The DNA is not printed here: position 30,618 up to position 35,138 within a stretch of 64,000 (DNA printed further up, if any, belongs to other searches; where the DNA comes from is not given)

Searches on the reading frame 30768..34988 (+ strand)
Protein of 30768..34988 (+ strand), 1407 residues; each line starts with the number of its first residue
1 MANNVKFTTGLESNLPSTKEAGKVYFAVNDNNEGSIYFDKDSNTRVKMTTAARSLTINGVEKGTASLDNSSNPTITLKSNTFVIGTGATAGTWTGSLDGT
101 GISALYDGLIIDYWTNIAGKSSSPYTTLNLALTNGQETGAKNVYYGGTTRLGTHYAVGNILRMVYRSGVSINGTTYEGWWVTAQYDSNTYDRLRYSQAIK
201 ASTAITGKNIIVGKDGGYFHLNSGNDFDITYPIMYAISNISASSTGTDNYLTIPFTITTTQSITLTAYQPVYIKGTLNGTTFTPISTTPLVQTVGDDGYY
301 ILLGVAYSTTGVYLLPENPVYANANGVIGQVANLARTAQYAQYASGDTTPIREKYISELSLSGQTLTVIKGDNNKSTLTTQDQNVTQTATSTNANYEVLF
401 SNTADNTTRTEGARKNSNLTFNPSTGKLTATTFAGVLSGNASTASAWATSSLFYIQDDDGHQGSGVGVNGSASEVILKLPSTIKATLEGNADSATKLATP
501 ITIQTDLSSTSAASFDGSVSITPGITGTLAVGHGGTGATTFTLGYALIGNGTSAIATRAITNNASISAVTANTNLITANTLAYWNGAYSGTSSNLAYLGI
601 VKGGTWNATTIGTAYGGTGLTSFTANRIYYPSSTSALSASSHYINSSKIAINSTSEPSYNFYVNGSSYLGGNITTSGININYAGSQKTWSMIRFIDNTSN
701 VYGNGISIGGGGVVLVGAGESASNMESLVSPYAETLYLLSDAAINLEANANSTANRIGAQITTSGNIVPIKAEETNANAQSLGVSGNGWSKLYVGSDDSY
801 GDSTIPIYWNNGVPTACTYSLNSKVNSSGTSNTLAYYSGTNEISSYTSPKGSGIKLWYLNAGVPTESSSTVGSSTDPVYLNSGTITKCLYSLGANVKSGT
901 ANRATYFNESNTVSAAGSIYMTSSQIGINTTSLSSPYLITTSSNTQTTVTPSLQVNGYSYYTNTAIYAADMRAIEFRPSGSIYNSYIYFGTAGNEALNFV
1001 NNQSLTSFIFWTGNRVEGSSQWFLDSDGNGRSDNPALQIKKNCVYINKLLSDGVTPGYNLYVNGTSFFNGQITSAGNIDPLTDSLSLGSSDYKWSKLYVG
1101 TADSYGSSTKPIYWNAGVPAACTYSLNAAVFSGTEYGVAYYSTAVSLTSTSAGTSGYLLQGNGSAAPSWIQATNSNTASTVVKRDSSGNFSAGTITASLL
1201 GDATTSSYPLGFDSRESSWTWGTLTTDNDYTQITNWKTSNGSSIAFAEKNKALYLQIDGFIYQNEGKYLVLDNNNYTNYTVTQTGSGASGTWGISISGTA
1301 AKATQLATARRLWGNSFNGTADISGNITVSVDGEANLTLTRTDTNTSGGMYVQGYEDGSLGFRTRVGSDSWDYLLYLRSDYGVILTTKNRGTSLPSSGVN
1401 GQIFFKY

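Call 11: search_protein_families(library=phrogs, proteins=[window:30768-34988:+], max_evalue=0.001)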
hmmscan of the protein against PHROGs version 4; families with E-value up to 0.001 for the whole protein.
window:30768-34988:+ (1407 aa): 0 families

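Call 61: search_protein_families(library=pfam, proteins=[window:30768-34988:+], max_evalue=0.01)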
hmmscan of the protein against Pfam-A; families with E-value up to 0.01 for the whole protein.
window:30768-34988:+ (1407 aa): 0 families

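Call 112: search_solved_structures(query=window:30768-34988:+, max_evalue=1)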
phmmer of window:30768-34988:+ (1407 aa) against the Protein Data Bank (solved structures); distinct sequences matched with E-value up to 1: 1.
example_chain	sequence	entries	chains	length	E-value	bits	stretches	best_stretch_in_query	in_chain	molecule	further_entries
8vbx_R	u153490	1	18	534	1.3e-08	36.5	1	488-615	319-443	Tail fiber (gp47)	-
